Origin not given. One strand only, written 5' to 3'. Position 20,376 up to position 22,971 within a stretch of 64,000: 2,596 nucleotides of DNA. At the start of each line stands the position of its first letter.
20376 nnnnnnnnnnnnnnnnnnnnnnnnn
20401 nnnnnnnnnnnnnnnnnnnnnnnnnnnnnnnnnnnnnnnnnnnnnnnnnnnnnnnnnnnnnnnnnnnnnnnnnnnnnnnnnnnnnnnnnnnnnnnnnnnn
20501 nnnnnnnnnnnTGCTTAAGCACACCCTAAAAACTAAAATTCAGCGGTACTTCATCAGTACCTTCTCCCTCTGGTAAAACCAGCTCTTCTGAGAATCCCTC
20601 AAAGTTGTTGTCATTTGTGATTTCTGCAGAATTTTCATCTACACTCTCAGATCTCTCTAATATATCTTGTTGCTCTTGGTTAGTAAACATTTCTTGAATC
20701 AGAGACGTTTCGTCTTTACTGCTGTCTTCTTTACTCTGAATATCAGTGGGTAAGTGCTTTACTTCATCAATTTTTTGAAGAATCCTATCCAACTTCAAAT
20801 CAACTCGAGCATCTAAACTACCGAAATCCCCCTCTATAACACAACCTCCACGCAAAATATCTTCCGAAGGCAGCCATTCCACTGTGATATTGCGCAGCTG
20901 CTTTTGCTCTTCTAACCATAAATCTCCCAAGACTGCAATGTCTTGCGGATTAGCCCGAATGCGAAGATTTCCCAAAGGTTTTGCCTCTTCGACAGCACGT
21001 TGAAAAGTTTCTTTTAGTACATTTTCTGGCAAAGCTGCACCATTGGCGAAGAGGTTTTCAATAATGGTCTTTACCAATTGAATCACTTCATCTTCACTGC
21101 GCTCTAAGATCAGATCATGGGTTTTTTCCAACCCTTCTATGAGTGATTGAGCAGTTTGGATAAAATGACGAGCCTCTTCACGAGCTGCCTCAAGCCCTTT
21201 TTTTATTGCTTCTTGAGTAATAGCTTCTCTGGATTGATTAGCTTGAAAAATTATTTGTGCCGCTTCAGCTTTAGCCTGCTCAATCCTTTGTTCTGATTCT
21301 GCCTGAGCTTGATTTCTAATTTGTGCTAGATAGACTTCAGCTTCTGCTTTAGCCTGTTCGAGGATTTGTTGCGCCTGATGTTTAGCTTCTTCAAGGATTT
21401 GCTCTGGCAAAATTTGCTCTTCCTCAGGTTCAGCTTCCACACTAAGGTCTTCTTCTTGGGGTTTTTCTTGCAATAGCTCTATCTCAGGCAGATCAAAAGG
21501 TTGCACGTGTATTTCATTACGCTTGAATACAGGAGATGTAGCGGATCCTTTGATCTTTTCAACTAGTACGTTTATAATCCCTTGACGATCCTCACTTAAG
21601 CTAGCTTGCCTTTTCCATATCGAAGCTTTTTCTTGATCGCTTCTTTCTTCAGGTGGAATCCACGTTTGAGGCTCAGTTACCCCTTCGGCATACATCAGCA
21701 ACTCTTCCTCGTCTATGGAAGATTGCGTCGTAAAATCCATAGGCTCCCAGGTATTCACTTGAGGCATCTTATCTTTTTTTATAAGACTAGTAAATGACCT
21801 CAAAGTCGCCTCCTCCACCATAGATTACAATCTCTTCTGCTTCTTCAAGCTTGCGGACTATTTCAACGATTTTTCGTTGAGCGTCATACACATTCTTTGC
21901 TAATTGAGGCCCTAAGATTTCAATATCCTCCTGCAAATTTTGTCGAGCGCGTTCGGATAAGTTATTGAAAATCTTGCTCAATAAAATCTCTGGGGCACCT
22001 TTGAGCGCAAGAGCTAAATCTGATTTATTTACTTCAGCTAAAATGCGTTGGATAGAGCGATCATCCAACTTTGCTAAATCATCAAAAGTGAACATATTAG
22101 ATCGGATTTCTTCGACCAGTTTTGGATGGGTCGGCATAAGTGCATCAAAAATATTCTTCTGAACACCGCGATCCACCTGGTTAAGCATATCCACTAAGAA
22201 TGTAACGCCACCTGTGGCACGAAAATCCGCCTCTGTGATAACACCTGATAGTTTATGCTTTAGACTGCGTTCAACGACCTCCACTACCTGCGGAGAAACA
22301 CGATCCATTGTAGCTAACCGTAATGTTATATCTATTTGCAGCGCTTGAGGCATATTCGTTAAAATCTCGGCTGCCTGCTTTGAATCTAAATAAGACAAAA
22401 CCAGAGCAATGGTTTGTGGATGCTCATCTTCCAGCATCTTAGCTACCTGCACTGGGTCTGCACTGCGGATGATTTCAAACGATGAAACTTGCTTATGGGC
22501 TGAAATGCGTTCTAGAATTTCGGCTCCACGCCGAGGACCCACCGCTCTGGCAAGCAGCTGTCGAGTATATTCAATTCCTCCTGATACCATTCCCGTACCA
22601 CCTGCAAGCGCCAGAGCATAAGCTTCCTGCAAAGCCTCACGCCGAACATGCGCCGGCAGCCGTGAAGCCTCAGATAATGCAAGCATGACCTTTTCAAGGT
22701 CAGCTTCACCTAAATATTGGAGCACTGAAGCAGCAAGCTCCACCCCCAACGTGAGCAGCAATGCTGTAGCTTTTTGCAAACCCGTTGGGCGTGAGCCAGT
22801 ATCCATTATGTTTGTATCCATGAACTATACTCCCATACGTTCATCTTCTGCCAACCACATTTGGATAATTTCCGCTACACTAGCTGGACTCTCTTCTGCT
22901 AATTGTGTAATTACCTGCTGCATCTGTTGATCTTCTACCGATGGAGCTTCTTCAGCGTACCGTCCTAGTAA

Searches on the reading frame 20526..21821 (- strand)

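Call 46: search_protein_families(library=pfam, proteins=[window:20526-21821:-], max_evalue=0.00001)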
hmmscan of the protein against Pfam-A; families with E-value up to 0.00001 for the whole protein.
window:20526-21821:- (431 aa): 1 family
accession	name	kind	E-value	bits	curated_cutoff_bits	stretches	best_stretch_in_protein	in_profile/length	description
PF02108.21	FliH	-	2.1e-10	41.1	24.1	1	222-346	5-127/128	Flagellar assembly protein FliH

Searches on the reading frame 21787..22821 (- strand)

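Call 46: search_protein_families(library=pfam, proteins=[window:21787-22821:-], max_evalue=0.00001)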
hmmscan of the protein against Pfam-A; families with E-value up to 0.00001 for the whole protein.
window:21787-22821:- (344 aa): 4 families
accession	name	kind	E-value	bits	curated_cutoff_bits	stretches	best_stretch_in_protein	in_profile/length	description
PF01706.21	FliG_C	-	1.4e-41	141.6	23.3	1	230-333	5-108/108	FliG C-terminal domain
PF14841.11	FliG_M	-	2.3e-29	101.9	25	1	123-196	1-74/76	FliG middle domain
PF14842.11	FliG_N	-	2.2e-26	92.9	25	1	13-115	3-104/104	FliG N-terminal domain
PF03448.22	MgtE_N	-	5.4e-10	40.1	25.9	0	87-161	18-89/102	MgtE intracellular N domain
